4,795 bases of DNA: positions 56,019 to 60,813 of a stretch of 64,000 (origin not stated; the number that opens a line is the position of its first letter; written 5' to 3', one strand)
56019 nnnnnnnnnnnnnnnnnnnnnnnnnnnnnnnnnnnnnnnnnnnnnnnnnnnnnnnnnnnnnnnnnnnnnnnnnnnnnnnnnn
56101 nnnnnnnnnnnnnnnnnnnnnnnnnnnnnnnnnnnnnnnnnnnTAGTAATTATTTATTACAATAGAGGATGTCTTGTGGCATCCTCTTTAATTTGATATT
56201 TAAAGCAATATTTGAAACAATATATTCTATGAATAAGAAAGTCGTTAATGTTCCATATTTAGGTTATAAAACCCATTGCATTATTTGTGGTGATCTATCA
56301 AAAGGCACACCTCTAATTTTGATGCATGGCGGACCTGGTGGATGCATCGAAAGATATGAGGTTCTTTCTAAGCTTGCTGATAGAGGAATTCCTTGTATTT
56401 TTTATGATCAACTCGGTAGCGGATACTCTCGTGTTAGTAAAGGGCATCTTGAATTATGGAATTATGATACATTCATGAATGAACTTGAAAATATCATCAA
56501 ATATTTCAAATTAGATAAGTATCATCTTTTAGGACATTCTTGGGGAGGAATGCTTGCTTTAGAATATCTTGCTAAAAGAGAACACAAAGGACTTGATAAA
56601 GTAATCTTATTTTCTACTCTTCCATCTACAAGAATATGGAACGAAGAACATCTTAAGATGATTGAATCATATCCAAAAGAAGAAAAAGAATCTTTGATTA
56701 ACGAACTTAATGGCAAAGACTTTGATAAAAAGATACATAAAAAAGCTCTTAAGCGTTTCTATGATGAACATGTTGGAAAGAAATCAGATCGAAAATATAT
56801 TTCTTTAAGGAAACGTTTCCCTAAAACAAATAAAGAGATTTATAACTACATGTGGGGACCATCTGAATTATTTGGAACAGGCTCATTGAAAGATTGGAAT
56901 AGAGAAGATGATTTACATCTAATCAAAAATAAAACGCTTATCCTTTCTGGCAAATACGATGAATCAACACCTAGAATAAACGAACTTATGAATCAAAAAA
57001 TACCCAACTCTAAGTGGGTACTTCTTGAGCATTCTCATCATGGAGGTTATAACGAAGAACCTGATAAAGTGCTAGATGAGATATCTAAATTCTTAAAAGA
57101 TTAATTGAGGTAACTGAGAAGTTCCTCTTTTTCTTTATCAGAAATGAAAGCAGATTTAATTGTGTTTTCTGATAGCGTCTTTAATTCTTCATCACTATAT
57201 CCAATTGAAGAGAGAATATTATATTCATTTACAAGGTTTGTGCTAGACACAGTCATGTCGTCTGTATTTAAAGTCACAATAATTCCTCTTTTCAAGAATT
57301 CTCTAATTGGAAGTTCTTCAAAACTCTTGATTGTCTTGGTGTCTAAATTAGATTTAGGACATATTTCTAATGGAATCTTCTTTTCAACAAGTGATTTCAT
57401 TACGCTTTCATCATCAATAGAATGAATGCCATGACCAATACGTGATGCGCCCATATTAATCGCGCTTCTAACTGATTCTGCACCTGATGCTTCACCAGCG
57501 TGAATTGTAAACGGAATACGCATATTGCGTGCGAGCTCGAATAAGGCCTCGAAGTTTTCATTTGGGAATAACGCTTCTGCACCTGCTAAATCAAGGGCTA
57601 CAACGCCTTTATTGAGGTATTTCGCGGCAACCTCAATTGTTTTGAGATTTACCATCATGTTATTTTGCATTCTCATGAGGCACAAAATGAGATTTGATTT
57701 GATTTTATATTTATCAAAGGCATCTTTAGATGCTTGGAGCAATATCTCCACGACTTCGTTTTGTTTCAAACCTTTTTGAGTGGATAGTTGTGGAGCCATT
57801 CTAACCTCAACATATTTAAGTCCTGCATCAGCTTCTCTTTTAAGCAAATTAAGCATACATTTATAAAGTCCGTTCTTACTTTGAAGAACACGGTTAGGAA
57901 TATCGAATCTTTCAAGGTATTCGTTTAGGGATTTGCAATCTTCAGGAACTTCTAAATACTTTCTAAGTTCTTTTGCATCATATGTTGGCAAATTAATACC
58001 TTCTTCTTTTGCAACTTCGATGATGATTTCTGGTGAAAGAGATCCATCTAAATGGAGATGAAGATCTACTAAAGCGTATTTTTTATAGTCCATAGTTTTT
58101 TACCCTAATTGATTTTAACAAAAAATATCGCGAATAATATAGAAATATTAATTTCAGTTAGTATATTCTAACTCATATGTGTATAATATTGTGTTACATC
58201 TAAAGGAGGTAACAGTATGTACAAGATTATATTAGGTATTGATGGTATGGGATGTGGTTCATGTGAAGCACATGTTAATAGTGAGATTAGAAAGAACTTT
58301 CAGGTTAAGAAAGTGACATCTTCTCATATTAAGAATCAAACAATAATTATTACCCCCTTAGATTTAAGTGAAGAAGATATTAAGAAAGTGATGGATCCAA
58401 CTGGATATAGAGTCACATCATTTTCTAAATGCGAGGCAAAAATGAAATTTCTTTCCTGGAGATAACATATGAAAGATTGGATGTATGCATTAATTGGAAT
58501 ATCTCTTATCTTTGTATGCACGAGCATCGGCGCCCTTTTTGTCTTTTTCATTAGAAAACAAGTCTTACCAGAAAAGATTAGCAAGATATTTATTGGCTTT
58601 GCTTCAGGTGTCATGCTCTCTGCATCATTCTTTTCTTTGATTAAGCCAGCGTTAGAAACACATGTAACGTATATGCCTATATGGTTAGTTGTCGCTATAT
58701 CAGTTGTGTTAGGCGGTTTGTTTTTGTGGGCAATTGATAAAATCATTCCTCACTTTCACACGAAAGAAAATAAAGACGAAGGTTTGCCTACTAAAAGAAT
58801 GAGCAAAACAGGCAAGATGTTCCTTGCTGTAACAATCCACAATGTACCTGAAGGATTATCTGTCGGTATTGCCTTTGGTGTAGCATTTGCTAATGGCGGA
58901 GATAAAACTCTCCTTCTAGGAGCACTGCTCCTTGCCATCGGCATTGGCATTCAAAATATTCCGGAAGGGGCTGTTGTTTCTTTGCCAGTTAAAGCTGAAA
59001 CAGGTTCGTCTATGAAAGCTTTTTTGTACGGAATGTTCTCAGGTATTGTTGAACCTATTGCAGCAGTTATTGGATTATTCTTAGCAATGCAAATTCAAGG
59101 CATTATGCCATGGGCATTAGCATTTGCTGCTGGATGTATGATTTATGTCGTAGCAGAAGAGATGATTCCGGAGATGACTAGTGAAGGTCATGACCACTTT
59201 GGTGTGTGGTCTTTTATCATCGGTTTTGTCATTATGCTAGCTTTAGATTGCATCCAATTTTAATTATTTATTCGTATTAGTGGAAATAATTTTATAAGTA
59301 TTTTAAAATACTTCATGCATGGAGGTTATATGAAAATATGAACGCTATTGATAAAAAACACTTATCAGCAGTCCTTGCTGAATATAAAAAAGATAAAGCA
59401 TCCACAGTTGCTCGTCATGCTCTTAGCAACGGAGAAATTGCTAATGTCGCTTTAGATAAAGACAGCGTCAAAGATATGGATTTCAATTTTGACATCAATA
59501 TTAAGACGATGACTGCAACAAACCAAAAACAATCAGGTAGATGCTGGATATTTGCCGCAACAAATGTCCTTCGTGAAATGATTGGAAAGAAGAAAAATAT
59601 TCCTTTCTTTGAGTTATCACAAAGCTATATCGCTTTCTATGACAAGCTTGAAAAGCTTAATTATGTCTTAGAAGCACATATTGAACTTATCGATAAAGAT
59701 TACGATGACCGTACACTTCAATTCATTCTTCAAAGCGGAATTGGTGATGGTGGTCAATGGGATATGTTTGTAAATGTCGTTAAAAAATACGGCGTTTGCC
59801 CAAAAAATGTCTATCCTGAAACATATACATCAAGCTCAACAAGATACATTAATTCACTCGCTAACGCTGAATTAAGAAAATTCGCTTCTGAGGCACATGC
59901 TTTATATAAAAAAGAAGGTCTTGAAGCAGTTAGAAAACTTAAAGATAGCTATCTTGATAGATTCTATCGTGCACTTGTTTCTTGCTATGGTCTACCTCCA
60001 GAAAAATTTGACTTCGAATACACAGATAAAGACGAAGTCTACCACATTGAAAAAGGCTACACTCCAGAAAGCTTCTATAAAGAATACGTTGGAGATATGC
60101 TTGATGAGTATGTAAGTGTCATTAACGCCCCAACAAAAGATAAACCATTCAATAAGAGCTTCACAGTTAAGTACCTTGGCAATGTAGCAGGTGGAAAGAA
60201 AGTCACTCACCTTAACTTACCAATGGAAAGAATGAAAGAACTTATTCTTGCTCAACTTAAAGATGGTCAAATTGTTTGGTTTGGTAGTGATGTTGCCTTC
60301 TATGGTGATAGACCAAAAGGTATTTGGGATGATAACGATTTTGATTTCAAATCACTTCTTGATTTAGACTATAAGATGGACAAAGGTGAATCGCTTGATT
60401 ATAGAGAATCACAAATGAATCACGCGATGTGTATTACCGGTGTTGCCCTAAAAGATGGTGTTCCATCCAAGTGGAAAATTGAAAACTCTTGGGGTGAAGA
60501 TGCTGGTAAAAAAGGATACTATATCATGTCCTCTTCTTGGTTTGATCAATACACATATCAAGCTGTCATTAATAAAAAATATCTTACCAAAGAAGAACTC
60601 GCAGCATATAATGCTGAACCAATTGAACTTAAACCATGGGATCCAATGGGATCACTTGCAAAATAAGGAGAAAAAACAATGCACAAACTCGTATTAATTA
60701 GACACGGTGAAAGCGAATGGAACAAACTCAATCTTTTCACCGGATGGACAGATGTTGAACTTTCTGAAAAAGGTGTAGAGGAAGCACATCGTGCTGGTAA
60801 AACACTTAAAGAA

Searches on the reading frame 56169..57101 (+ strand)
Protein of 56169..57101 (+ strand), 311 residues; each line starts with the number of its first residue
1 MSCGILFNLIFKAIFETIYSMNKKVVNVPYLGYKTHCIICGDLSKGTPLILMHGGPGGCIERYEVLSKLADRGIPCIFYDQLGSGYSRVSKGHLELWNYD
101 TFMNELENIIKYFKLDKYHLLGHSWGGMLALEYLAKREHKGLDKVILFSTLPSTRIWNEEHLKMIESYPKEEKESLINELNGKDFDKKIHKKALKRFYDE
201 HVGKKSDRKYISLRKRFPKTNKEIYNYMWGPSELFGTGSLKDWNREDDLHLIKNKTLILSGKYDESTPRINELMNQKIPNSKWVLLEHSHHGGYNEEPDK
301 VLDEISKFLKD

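Call 9: search_protein_families(library=pfam, proteins=[window:56169-57101:+], max_evalue=1)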
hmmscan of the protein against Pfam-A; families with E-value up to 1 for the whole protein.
window:56169-57101:+ (311 aa): 10 families
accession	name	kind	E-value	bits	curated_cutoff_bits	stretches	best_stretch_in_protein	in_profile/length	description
PF00561.26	Abhydrolase_1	-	1e-25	91.3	25.8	1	48-297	2-244/245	alpha/beta hydrolase fold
PF12146.15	Hydrolase_4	-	2.5e-11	43.8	27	1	50-151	8-110/239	Serine aminopeptidase, S33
PF12697.13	Abhydrolase_6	-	1.1e-10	42.9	26.3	1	49-303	1-216/217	Alpha/beta hydrolase family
PF12695.13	Abhydrolase_5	-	0.0002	21.6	27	1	104-170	44-109/164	Alpha/beta hydrolase family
PF00975.26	Thioesterase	-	0.0018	18.9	26.4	1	48-142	2-92/226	Thioesterase domain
PF06028.17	DUF915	-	0.0096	15.7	22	1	106-140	93-127/255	Alpha/beta hydrolase of unknown function (DUF915)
PF00756.26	Esterase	-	0.012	15.8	22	1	118-254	117-176/251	Putative esterase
PF08386.16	Abhydrolase_4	-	0.015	15.9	21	1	253-310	34-92/103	TAP-like protein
PF01764.32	Lipase_3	-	0.062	13.6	22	1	87-166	32-115/140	Lipase (class 3)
PF00326.27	Peptidase_S9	-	0.17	11.8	22.6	0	69-137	10-85/213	Prolyl oligopeptidase family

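Call 73: search_protein_families(library=ncbifam, proteins=[window:56229-57101:+], max_evalue=0.00001)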
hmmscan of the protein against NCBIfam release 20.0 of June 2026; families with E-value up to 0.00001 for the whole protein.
window:56229-57101:+ (291 aa): 21 families
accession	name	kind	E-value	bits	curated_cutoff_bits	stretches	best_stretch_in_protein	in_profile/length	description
NF045945.1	ProImpepLactob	equivalog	2.1e-72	244.1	400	1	7-290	7-291/293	proline iminopeptidase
TIGR01250.1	pro_imino_pep_2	subfamily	1.1e-63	215.6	167.65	1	19-289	18-287/288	proline iminopeptidase-family hydrolase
NF045948.1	ProImpepThrmp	equivalog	1.2e-50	172.6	500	1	19-290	18-288/291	proline iminopeptidase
TIGR03695.1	menH_SHCHC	equivalog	1.4e-17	64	208.55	1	27-290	3-252/252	2-succinyl-6-hydroxy-2,4-cyclohexadiene-1-carboxylate synthase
TIGR01249.1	pro_imino_pep_1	equivalog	1.5e-12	47.4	259.75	1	25-143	26-140/307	prolyl aminopeptidase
TIGR02427.1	protocat_pcaD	equivalog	7.1e-12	45.2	255.85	1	46-290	32-251/251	3-oxoadipate enol-lactonase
NF051488.1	bifunc_PcaDC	exception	3.5e-11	42.9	390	1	48-290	34-251/375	bifunctional 3-oxoadipate enol-lactonase/4-carboxymuconolactone decarboxylase PcaDC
NF051487.1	bifunc_PcaCD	exception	9.5e-11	41.4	430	1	46-290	191-412/413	bifunctional 4-carboxymuconolactone decarboxylase/3-oxoadipate enol-lactonase PcaCD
NF002043.0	PRK00870.1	subfamily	3.3e-09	36.6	265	1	24-169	44-188/302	haloalkane dehalogenase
NF041759.1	mac_hydro_EstT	equivalog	3.6e-09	36.2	450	1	44-289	41-277/278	macrolide hydrolase EstT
TIGR03611.1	RutD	equivalog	8.7e-09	35.1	238.5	0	25-128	11-111/258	pyrimidine utilization protein D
NF050089.1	i_nPHAscl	equivalog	1.4e-08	34.1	300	0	27-131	19-118/288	intracellular short-chain-length polyhydroxyalkanoate depolymerase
NF002938.0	PRK03592.1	equivalog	2.4e-08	33.7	241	1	17-139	21-138/298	haloalkane dehalogenase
NF052610.1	macro_16_ester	equivalog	2.4e-07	30.4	420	1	45-287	43-278/281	alpha/beta fold macrolide esterase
NF053684.1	esterase_mleBCA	exception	3.8e-07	29.5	570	1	44-287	42-279/281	BCA family alpha/beta fold macrolide esterase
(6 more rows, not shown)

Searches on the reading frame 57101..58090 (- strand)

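Call 73: search_protein_families(library=ncbifam, proteins=[window:57101-58090:-], max_evalue=0.00001)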
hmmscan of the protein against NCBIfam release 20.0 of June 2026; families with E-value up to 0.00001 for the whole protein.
window:57101-58090:- (329 aa): 11 families
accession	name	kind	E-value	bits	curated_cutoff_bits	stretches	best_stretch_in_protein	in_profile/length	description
TIGR01430.1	aden_deam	equivalog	1.7e-94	316.5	216.55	1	8-326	4-321/323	adenosine deaminase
NF006847.0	PRK09358.1-2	equivalog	1e-71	241.7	412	1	8-325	16-349/364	adenosine deaminase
NF006846.0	PRK09358.1-1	equivalog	4.8e-70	236.2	459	1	4-325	5-327/333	adenosine deaminase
NF006848.0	PRK09358.1-3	equivalog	5.8e-61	206.6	426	1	8-328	7-323/325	adenosine deaminase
NF006850.0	PRK09358.1-6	equivalog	3.3e-57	193.8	419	1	8-327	11-326/334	adenosine deaminase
NF006849.0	PRK09358.1-5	equivalog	3.4e-47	161.2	494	1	9-326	16-335/350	adenosine deaminase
NF006854.0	PRK09358.3-1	equivalog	5.6e-46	157.2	530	1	8-325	17-331/344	adenosine deaminase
NF006856.0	PRK09358.3-3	equivalog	9.6e-24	84.1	510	1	115-313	114-313/316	adenosine deaminase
NF006859.0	PRK09358.3-6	equivalog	9.3e-18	64.4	549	1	109-295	97-284/299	adenosine deaminase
TIGR01431.1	adm_rel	subfamily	2.1e-14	53.2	315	1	82-323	202-462/479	adenosine deaminase-related growth factor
TIGR01429.1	AMP_deaminase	equivalog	2.5e-06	26.5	726.3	1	194-325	441-573/611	AMP deaminase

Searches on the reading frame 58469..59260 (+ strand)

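Call 34: search_protein_families(library=pfam, proteins=[window:58469-59260:+], max_evalue=0.00001)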
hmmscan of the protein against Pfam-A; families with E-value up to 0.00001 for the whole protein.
window:58469-59260:+ (264 aa): 1 family
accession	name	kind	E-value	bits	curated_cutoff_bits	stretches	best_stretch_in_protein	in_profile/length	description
PF02535.28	Zip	-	1.4e-27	97.3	35.1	2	118-259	182-322/323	ZIP Zinc transporter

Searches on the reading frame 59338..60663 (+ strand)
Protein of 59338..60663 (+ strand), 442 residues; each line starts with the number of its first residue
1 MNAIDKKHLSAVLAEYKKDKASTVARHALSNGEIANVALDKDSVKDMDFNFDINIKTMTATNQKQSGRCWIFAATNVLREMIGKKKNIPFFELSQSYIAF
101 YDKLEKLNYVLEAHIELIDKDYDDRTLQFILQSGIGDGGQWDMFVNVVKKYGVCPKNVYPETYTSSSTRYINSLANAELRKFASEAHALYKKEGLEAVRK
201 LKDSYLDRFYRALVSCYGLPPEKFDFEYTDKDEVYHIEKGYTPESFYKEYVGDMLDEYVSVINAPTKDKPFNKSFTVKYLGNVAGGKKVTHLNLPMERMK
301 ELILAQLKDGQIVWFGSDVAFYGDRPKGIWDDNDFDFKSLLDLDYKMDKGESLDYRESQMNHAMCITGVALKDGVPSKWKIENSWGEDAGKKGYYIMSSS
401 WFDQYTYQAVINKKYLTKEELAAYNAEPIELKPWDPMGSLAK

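Call 34: search_protein_families(library=pfam, proteins=[window:59338-60663:+], max_evalue=0.00001)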
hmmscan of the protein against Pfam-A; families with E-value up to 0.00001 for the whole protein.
window:59338-60663:+ (442 aa): 2 families
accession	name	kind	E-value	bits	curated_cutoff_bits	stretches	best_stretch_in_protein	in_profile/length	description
PF03051.21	Peptidase_C1_2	-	3.2e-161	537.5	22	1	4-438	2-438/438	Peptidase C1-like family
PF00112.29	Peptidase_C1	-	2.3e-08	34.8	20.7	0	355-399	161-204/220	Papain family cysteine protease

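Call 73: search_protein_families(library=ncbifam, proteins=[window:59338-60663:+], max_evalue=0.00001)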
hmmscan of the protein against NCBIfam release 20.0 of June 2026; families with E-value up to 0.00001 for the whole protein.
window:59338-60663:+ (442 aa): 0 families
